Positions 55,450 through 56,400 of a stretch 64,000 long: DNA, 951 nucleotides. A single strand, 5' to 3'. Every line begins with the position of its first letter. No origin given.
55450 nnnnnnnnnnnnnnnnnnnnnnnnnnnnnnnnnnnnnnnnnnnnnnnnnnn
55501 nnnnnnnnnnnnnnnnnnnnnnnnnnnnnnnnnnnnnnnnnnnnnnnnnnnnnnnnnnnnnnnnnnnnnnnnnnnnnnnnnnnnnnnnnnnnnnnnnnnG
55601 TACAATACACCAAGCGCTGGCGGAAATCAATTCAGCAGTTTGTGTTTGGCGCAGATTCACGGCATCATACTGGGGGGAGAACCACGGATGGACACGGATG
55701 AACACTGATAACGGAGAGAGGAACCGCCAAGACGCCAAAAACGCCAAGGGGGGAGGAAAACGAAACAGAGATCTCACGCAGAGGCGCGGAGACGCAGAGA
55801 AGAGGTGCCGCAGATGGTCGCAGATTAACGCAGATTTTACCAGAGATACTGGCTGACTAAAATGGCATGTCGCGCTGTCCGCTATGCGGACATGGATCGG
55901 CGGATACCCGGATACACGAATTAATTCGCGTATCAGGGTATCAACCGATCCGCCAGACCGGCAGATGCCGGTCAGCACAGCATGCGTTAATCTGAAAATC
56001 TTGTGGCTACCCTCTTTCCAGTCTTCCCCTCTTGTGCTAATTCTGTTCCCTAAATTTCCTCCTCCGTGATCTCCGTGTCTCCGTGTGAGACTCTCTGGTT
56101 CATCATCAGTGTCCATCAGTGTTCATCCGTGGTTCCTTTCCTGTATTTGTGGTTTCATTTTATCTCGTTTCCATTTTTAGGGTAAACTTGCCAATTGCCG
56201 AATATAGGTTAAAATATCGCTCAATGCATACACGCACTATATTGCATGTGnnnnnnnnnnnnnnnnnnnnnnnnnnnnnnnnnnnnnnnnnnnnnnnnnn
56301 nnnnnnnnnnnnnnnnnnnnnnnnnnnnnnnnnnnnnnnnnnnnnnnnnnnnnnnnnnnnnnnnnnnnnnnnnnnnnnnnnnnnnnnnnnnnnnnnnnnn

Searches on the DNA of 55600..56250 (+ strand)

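Call 26: search_rna_families(source=window, start=55600, end=56250, threshold=evalue, max_evalue=10)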
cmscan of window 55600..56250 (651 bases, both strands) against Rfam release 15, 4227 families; matches with E-value up to 10: 3.
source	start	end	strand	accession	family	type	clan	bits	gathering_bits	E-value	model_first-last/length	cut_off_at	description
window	55953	56073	-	RF00195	RsmY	Gene; sRNA;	CL00106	15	57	0.31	1-121/121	no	RsmY RNA family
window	55817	55858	+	RF01305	sR51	Gene; snRNA; snoRNA; CD-box;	-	13.5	38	8.7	1-56/56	no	Small nucleolar RNA sR51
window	56001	56056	-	RF02267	Vax2os1_2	Gene; lncRNA;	-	6.4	55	1.4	417-466/466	no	Vax2os1 conserved region 2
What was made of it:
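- On Curated structured-RNA family (Rfam): At E<=10 around copy 4 there are only chance-level hits (call 26).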

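Call 69: build_rna_model(alignment_id=A2, structure=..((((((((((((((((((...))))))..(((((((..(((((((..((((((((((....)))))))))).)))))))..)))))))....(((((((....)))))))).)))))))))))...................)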
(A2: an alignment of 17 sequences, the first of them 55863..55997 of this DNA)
Model R1 built from alignment A2 (17 sequences, 144 columns); structure: as given.
model positions 135; base pairs 49; branch points 2; effective number of sequences 0.81; information 0.59 bits per position. Calibrated on 0.2 Mb of random sequence (short: E-values are rough).
structure used (alignment columns):
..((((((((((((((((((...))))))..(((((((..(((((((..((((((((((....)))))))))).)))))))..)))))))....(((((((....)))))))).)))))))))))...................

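Call 70: search_with_rna_model(model_id=R1, sources=[window, L001, L004, L006, L007, L008, L009, L010, L012, L013, L014], max_evalue=1)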
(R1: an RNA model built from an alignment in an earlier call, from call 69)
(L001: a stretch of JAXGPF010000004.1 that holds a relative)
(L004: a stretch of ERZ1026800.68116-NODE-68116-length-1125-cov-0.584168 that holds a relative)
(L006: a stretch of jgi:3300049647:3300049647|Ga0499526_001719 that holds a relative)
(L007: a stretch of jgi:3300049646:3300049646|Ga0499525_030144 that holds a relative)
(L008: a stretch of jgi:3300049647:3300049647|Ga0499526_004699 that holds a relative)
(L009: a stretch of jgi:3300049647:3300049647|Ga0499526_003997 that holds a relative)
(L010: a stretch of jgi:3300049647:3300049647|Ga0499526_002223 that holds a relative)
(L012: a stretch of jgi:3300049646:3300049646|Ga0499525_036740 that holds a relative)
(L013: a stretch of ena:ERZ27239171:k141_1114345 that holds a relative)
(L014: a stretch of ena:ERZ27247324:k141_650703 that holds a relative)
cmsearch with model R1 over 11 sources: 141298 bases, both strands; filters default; matches with E-value up to 1: 45.
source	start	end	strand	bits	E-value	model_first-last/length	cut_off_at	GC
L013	2608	2742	+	155.4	2.5e-47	1-135/135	no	0.6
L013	387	521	-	154.4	5.2e-47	1-135/135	no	0.57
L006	4614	4748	+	150.4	9.7e-46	1-135/135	no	0.59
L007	1626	1760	-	148.7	3.5e-45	1-135/135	no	0.59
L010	10060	10194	+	148.4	4.3e-45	1-135/135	no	0.59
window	55863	55997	+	147.7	7.1e-45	1-135/135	no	0.56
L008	10154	10288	-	147.7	7.1e-45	1-135/135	no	0.56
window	47191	47325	+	146.9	1.3e-44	1-135/135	no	0.59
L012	702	836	-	145.2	4.7e-44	1-135/135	no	0.59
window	61802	61936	-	144.2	1e-43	1-135/135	no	0.59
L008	4215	4349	+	144.2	1e-43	1-135/135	no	0.59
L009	10918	11052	-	143.4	1.8e-43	1-135/135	no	0.57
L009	3880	4014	-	143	2.3e-43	1-135/135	no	0.61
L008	1839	1973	+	141.5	7e-43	1-135/135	no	0.61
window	49942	50076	+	137.7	1.1e-41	1-135/135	no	0.58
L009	8350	8484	-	134.9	9.2e-41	1-135/135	no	0.61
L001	2728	2863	+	129.1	6.7e-39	1-135/135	no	0.56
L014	264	399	+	120.9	2.7e-36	1-135/135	no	0.62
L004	441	565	-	103.9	7.7e-31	1-135/135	no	0.59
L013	2598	2732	-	85.9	4.7e-25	1-135/135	no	0.62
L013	397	531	+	85.4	6.5e-25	1-135/135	no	0.58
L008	10164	10298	+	84.3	1.5e-24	1-135/135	no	0.56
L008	4205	4339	-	82.9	4.3e-24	1-135/135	no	0.58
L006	4604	4738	-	81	1.7e-23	1-135/135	no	0.63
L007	1636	1770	+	78.9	8e-23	1-135/135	no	0.6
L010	10050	10184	-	78.1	1.4e-22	1-135/135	no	0.61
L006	1311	1392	-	77.3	2.6e-22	1-135/135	no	0.6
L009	8360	8494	+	76.9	3.6e-22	1-135/135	no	0.59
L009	3890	4024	+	74.6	1.9e-21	1-135/135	no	0.61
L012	712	846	+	72.6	8.1e-21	1-135/135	no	0.59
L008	1829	1963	-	72.5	9.1e-21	1-135/135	no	0.62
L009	10928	11062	+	69.2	1.1e-19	1-135/135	no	0.57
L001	2720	2853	-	63.6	6.3e-18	1-135/135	no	0.56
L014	254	389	-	62.1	1.9e-17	1-135/135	no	0.63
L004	451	575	+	47.4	1e-12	1-135/135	no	0.6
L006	1321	1402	+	28.3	1.3e-06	1-135/135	no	0.61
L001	4541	4578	-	11.6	0.29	1-135/135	no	0.74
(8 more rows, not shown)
